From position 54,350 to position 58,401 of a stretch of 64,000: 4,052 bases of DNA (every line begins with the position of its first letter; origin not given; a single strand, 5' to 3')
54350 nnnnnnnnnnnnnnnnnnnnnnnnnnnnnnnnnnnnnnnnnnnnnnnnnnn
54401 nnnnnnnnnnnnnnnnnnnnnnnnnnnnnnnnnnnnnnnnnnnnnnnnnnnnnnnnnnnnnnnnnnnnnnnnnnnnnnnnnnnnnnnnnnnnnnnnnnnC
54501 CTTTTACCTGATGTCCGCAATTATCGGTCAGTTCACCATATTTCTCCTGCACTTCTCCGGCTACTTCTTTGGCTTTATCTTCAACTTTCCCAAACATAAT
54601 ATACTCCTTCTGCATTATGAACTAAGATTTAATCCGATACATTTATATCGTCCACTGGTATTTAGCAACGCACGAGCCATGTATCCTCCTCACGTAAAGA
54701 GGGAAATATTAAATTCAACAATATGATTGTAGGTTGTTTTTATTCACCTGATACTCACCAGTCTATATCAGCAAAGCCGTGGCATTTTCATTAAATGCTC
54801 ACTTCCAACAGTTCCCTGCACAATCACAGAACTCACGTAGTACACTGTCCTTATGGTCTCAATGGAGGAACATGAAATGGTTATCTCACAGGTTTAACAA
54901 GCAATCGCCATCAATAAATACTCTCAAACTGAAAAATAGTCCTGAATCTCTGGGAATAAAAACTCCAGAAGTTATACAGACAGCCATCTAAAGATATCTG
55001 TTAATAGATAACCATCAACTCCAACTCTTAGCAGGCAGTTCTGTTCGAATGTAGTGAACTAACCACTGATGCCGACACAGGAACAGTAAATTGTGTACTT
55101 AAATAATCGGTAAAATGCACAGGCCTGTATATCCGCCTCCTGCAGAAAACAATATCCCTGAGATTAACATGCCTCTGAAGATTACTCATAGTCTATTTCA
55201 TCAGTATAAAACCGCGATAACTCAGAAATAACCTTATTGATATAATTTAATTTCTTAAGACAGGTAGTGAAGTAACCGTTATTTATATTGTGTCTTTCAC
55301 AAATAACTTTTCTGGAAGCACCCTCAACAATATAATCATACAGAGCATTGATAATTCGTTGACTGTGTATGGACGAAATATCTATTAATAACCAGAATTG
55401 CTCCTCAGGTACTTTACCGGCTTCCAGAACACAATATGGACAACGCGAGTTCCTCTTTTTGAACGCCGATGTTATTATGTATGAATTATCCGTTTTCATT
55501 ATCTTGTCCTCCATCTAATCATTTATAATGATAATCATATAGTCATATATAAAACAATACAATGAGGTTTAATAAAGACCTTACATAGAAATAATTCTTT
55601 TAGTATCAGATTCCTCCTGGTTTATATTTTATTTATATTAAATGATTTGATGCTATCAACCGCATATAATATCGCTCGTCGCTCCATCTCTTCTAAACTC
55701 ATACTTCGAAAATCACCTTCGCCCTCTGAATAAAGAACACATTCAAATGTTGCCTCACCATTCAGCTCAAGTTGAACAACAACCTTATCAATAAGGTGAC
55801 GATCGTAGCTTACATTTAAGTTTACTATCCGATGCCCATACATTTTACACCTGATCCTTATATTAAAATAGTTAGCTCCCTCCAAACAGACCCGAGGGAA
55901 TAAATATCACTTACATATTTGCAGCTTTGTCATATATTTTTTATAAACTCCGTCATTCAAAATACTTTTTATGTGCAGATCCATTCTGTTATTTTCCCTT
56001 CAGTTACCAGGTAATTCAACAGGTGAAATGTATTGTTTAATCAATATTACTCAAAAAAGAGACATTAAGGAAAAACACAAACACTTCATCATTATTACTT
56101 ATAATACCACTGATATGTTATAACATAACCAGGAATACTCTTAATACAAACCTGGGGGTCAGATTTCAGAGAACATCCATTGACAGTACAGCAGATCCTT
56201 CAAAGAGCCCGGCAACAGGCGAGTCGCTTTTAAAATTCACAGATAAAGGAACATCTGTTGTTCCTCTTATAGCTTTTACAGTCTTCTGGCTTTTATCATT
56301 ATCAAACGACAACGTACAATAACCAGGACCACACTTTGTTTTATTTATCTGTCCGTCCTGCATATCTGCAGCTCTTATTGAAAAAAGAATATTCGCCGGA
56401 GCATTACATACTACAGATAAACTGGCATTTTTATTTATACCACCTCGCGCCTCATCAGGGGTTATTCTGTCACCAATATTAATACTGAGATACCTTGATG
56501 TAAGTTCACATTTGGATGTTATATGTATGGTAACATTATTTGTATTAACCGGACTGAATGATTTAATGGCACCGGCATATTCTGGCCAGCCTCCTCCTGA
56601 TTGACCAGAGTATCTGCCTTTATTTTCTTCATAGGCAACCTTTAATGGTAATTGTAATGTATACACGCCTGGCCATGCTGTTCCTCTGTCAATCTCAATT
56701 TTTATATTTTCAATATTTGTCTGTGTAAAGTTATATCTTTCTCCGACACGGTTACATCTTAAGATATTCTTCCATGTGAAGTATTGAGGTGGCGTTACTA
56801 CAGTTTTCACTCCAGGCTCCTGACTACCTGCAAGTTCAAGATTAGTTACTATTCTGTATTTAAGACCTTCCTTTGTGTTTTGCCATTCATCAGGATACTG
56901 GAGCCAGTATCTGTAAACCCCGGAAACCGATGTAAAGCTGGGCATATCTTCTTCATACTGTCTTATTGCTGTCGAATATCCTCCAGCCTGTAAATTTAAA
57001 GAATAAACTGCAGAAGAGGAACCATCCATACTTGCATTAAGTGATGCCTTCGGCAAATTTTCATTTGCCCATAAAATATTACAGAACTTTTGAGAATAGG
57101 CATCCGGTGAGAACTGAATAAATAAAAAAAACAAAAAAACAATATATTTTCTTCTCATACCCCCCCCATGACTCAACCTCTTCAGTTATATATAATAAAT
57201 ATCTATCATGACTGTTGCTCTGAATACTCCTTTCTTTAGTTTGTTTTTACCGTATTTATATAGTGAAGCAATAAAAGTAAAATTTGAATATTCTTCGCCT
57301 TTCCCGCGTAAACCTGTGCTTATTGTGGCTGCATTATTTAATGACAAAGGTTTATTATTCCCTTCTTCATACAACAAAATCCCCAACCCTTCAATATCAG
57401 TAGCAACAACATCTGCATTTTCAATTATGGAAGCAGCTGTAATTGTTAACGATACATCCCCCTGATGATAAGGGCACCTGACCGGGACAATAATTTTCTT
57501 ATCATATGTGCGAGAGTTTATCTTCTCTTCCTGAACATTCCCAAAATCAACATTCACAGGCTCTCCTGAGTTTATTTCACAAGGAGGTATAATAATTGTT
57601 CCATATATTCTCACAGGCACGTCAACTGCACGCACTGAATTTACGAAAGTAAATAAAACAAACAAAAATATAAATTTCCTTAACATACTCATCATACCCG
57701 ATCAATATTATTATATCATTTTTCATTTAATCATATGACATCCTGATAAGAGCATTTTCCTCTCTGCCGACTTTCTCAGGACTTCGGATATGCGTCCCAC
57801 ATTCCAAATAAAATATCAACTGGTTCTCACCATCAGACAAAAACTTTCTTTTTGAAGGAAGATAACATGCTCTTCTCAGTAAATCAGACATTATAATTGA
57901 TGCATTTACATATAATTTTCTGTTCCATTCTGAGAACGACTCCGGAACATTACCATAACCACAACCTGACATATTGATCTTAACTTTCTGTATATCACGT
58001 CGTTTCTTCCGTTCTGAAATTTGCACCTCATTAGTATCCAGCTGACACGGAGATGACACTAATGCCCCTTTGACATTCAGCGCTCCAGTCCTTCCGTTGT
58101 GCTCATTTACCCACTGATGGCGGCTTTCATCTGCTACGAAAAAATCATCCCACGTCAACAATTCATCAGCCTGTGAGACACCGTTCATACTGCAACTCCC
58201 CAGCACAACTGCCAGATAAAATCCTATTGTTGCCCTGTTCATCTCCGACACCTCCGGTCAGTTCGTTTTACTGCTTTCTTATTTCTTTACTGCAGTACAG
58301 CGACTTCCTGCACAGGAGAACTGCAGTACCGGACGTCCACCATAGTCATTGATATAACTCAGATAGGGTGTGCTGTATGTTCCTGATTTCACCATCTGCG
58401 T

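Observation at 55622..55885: Unassigned 87-aa ORF between the adhesin gene and the PapB-like regulator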

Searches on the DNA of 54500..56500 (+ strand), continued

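Call 18: get_annotated_region(hit=H48, flank=1500)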
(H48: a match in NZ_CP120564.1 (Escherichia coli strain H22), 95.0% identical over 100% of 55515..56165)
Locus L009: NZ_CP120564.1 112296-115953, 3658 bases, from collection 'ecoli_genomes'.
description: Escherichia coli strain H22 plasmid pH22_122286, complete sequence
organism: Escherichia coli strain H22 (NCBI taxid 562)
replicon: plasmid pH22_122286; assembly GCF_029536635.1
host: Homo sapiens; source: feces; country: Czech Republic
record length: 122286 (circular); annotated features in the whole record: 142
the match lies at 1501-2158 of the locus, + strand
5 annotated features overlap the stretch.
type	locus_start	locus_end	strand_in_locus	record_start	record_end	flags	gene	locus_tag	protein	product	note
CDS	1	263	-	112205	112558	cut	-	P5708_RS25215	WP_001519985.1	hypothetical protein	-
CDS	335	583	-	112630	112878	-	-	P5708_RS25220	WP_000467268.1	DUF883 family protein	-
CDS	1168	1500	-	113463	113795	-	-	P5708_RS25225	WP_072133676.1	PapB/FocB family fimbrial expression transcriptional regulator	-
CDS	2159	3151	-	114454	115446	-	-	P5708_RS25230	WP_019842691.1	hypothetical protein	-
CDS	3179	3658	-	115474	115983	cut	-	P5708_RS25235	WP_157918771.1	fimbrial protein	-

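Call 19: get_annotated_region(hit=H49, flank=1500)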
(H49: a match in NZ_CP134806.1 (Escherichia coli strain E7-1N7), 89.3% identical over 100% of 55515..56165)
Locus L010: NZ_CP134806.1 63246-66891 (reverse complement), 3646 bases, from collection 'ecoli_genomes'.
description: Escherichia coli strain E7-1N7 plasmid unnamed1, complete sequence
organism: Escherichia coli strain E7-1N7 (NCBI taxid 562)
replicon: plasmid unnamed1; assembly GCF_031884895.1
host: -; source: agricultural environment; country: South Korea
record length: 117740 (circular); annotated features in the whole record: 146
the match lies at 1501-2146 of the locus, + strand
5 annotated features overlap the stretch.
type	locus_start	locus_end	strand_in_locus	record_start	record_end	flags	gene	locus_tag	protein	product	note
CDS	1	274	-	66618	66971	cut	-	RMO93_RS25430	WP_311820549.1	hypothetical protein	-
CDS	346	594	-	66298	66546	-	-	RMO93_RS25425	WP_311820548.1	ElaB/YgaM/YqjD family protein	-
CDS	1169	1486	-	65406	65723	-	-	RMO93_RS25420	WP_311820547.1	PapB/FocB family fimbrial expression transcriptional regulator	-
CDS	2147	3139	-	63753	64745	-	-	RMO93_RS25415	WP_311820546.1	nuclease PIN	-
CDS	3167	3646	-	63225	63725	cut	-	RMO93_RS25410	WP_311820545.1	fimbrial protein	-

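Call 20: get_annotated_region(hit=H27, flank=1500)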
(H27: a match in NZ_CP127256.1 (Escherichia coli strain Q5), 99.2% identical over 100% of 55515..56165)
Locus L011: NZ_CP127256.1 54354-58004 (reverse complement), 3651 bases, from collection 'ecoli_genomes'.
description: Escherichia coli strain Q5 plasmid pQ501, complete sequence
organism: Escherichia coli strain Q5 (NCBI taxid 562)
replicon: plasmid pQ501; assembly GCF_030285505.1
host: Coturnix coturnix; source: feces; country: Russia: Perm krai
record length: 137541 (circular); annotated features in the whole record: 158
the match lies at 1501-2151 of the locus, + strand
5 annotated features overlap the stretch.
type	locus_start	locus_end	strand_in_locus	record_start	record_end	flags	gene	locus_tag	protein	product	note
CDS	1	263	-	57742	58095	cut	-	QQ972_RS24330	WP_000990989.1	hypothetical protein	-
CDS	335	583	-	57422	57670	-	-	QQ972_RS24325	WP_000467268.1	DUF883 family protein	-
CDS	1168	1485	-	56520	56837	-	-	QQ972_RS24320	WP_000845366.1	PapB/FocB family fimbrial expression transcriptional regulator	-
CDS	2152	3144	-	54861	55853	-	-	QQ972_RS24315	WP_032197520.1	hypothetical protein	-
CDS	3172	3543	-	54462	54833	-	-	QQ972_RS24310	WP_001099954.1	fimbrial protein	-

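Call 21: get_annotated_region(hit=H32, flank=1500)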
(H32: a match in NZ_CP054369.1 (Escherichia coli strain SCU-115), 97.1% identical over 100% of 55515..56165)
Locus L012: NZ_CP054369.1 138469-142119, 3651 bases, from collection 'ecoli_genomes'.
description: Escherichia coli strain SCU-115 plasmid pSCU-115-1, complete sequence
organism: Escherichia coli strain SCU-115 (NCBI taxid 562)
replicon: plasmid pSCU-115-1; assembly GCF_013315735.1
host: Homo sapiens; source: rectal swab from healthy college student; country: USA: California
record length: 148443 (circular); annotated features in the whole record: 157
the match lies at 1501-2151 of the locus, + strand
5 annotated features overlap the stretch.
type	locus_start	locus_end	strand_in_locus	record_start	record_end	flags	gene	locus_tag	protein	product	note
CDS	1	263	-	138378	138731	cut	-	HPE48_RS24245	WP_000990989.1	hypothetical protein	-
CDS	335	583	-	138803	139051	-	-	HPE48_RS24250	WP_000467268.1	DUF883 family protein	-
CDS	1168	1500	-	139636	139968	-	-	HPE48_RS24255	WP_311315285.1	PapB/FocB family fimbrial expression transcriptional regulator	-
CDS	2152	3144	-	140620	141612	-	-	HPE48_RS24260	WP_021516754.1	hypothetical protein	-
CDS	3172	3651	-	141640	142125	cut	-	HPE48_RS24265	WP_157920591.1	fimbrial protein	-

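Call 58: search_dna_similar(query=L021:7900-8800:+, collection=ecoli_genomes, mode=near, max_rows=30, rows=spread)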
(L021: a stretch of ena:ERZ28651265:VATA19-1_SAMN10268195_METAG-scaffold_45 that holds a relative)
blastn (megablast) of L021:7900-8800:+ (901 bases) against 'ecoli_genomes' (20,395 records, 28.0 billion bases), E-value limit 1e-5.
Records with a match: 404; places in all: 426; records where one place covers at least 80% of the query: 344.
Genomes with a match: 404 of 5426; with a place that covers at least 80% of the query: 344. Places per genome that has any: lowest 1, median 1, highest 3. On chromosomes: 425 places; on plasmids: 1.
Best place of each record, by identity: >=99% 42; 95-99% 327; 90-95% 34; 80-90% 1.
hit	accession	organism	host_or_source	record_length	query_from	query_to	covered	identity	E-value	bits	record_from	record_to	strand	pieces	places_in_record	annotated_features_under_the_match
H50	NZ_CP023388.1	Escherichia coli strain 1105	canine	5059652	1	901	100%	99.1%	0e+0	1615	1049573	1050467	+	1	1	hypothetical protein (x2)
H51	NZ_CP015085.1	Escherichia coli O25b:H4 strain O25b:H4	Homo sapiens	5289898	1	901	100%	98.7%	0e+0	1592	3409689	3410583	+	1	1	hypothetical protein (x2)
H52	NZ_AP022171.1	Escherichia coli strain WP5-S18-ESBL-09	-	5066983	1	901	100%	98.7%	0e+0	1592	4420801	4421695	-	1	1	hypothetical protein (x2)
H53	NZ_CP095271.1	Escherichia coli strain EC9682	Homo sapiens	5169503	1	901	100%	98.7%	0e+0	1592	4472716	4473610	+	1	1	hypothetical protein (x2)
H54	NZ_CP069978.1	Escherichia coli strain FDAARGOS_1299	Homo sapiens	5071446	1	901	100%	98.7%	0e+0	1592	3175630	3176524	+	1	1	hypothetical protein (x2)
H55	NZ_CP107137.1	Escherichia coli strain S5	human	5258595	1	901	100%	98.7%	0e+0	1592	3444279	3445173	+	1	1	hypothetical protein (x2)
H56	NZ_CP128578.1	Escherichia coli strain VG38-53E1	calf box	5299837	1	901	100%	98.7%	0e+0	1592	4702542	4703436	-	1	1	hypothetical protein (x2)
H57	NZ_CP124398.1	Escherichia coli strain AVS0967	wastewater efflux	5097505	1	901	100%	98.7%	0e+0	1592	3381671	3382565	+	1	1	helix-turn-helix domain-containing protein | hypothetical protein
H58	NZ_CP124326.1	Escherichia coli strain AVS0285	wastewater treatment plant efflux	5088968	1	901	100%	98.7%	0e+0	1592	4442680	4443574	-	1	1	hypothetical protein (x2)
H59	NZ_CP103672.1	Escherichia coli O25b:H4-ST131 strain 4433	Homo sapiens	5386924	1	901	100%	98.7%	0e+0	1592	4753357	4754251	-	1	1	helix-turn-helix domain-containing protein | hypothetical protein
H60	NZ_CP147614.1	Escherichia coli strain GN05652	Homo sapiens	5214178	1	901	100%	98.7%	0e+0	1592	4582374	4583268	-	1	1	hypothetical protein (x2)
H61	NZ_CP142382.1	Escherichia coli strain HS1496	Homo sapiens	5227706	1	901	100%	98.7%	0e+0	1592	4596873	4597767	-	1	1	hypothetical protein (x2)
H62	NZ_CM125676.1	Escherichia coli strain 2022N21-074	Homo sapiens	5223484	1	901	100%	98.7%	0e+0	1592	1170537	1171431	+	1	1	hypothetical protein (x2)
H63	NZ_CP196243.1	Escherichia coli strain AH19F006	Homo sapiens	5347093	1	901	100%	98.7%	0e+0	1592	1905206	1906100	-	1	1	hypothetical protein (x2)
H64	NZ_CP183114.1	Escherichia coli strain 492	Homo sapiens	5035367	1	901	100%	98.7%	0e+0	1592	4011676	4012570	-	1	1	hypothetical protein (x2)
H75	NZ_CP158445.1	Escherichia coli strain 536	Homo sapiens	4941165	1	483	54%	98.3%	0e+0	843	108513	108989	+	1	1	hypothetical protein | LuxR family transcriptional regulator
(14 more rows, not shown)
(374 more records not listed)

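Call 59: get_annotated_region(hit=H59, flank=9000)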
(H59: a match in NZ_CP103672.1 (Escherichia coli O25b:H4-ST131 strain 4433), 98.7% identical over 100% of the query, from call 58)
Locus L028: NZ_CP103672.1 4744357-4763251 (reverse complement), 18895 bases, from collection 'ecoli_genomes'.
description: Escherichia coli O25b:H4-ST131 strain 4433 chromosome, complete genome
organism: Escherichia coli O25b:H4-ST131 strain 4433 (NCBI taxid 941322)
replicon: chromosome; assembly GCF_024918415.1
host: Homo sapiens; source: blood; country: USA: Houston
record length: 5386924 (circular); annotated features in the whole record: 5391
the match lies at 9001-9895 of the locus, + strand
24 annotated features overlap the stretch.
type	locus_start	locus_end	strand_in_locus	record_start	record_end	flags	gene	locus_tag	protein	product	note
CDS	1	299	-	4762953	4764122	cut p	-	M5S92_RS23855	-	IS3-like element ISEc52 family transposase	frameshifted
CDS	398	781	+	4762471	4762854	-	-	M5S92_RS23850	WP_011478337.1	YybH family protein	-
CDS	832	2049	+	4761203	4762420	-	-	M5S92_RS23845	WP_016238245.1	alpha-hydroxy-acid oxidizing protein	-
CDS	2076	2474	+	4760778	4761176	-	-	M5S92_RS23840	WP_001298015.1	DoxX family protein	-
CDS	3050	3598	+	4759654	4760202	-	-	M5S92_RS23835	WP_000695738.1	fimbrial protein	-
CDS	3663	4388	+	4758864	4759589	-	-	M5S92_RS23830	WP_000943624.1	fimbrial biogenesis chaperone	-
CDS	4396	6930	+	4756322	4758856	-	-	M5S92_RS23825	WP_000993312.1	fimbria/pilus outer membrane usher protein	-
CDS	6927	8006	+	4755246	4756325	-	-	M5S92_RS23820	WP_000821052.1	fimbrial protein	-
CDS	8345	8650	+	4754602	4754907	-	-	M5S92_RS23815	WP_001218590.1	hypothetical protein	-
CDS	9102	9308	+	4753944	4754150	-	-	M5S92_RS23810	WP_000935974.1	hypothetical protein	-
CDS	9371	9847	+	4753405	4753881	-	-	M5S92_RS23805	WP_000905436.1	helix-turn-helix domain-containing protein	-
CDS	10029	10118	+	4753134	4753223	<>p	-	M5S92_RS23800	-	endonuclease/exonuclease/phosphatase family protein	incomplete; partial in the middle of a contig; missing N-terminus and C-terminus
CDS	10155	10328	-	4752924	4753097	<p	-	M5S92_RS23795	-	transposase domain-containing protein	incomplete; partial in the middle of a contig; missing N-terminus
CDS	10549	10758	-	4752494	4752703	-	-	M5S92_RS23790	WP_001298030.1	hypothetical protein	-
CDS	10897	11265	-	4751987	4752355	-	-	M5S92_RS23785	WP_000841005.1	hypothetical protein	-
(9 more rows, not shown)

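Call 60: get_annotated_region(hit=H75, flank=8000)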
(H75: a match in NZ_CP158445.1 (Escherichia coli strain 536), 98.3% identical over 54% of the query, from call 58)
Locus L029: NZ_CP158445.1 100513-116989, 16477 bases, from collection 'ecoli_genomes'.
description: Escherichia coli strain 536 chromosome, complete genome
organism: Escherichia coli strain 536 (NCBI taxid 562)
replicon: chromosome; assembly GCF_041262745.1
host: Homo sapiens; source: urine; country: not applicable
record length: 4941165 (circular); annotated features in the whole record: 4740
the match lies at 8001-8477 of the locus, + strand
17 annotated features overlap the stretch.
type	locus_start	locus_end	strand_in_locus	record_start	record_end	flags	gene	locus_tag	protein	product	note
CDS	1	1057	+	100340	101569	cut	-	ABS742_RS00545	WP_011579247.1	lactate oxidase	-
CDS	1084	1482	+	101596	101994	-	-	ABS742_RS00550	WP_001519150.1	DoxX family protein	-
CDS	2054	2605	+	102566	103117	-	-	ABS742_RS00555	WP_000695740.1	fimbrial protein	-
CDS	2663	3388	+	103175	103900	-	-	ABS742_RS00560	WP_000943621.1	molecular chaperone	-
CDS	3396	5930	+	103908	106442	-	-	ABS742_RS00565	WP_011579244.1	fimbria/pilus outer membrane usher protein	-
CDS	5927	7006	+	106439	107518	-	-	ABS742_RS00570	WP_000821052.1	fimbrial protein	-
CDS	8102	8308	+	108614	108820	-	-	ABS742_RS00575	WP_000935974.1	hypothetical protein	-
CDS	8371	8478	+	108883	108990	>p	-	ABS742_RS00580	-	LuxR family transcriptional regulator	incomplete; partial in the middle of a contig; missing C-terminus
CDS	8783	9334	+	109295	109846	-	papX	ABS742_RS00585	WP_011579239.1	HTH-type transcriptional regulator PapX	-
CDS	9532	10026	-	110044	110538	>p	-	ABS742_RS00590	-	transposase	incomplete; partial in the middle of a contig; missing N-terminus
CDS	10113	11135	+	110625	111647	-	istA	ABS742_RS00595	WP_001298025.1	IS21-like element IS100 family transposase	-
CDS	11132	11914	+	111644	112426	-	istB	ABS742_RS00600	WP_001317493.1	IS21-like element IS100kyp family helper ATPase IstB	-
CDS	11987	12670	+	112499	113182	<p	istA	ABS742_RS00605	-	IS21-like element IS100 family transposase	incomplete; partial in the middle of a contig; missing N-terminus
CDS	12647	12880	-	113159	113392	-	-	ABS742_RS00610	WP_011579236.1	transposase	-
CDS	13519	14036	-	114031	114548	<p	tnpA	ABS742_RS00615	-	IS66-like element accessory protein TnpA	frameshifted; incomplete; partial in the middle of a contig; missing C-terminus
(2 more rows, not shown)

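Call 74: search_rna_families(source=window, start=54500, end=56500, threshold=evalue, max_evalue=1)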
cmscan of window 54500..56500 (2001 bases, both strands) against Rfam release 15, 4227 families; matches with E-value up to 1: 0.
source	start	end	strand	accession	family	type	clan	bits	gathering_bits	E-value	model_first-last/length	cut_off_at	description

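Call 101: search_dna_similar(query=L017:6300-7600:+, collection=ecoli_genomes, mode=near, max_rows=8)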
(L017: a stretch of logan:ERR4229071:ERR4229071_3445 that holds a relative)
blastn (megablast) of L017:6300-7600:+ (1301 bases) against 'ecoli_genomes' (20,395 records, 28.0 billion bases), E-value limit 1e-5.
No match.

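Call 102: search_dna_similar(query=L017:300-3900:+, collection=ecoli_genomes, mode=distant, max_rows=8)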
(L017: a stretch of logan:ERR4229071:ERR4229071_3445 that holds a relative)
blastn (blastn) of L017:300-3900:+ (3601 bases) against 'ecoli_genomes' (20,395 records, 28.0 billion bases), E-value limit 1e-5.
Records with a match: 5470; places in all: 7312; records where one place covers at least 80% of the query: 0.
Genomes with a match: 5386 of 5426; with a place that covers at least 80% of the query: 0. Places per genome that has any: lowest 1, median 1, highest 4. On chromosomes: 7220 places; on plasmids: 92.
Best place of each record, by identity: 80-90% 4; 60-80% 5466.
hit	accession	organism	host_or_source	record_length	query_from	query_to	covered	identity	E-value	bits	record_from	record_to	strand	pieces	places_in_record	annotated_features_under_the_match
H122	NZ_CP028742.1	Escherichia coli strain A33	Perameles nasuta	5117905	90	1863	45%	68.5%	2e-99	588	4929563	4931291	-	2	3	DUF3440 domain-containing protein | IbrB-like domain-containing protein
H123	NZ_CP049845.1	Escherichia coli strain UPEC-245U/190328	Homo sapiens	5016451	135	1836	42%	66.0%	1e-70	359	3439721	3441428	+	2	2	phosphoadenosine phosphosulfate reductase | IbrB-like domain-containing protein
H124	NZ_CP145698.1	Escherichia coli strain S1-KEN-03-A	Homo sapiens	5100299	135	1836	42%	66.0%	1e-70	359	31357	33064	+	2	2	phosphoadenosine phosphosulfate reductase | IbrB-like domain-containing protein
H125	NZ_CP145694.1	Escherichia coli strain S1-KEN-04-A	Homo sapiens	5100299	135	1836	42%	66.0%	1e-70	359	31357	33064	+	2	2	phosphoadenosine phosphosulfate reductase | IbrB-like domain-containing protein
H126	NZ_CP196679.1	Escherichia coli strain 99RCEF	Fregata magnificens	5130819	135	1836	42%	66.0%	1e-70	359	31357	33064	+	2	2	phosphoadenosine phosphosulfate reductase | IbrB-like domain-containing protein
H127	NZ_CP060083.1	Escherichia coli strain G1/2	Homo sapiens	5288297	135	1836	42%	66.0%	1e-69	355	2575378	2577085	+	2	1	phosphoadenosine phosphosulfate reductase | IbrB-like domain-containing protein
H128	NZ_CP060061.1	Escherichia coli strain G6/7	Homo sapiens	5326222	135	1836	42%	66.0%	1e-69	355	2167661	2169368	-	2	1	phosphoadenosine phosphosulfate reductase | IbrB-like domain-containing protein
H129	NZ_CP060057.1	Escherichia coli strain G8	Homo sapiens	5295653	135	1836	42%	66.0%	1e-69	355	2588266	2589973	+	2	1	phosphoadenosine phosphosulfate reductase | IbrB-like domain-containing protein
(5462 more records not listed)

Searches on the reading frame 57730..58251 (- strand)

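Call 67: search_protein_families(library=pfam, proteins=[window:57730-58251:-], max_evalue=0.01)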
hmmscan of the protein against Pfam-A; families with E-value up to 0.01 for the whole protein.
window:57730-58251:- (174 aa): 1 family
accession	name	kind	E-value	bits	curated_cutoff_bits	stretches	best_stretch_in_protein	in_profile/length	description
PF14855.11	PapJ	-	1.1e-48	165.8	25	1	4-150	1-153/187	Pilus-assembly fibrillin subunit, chaperone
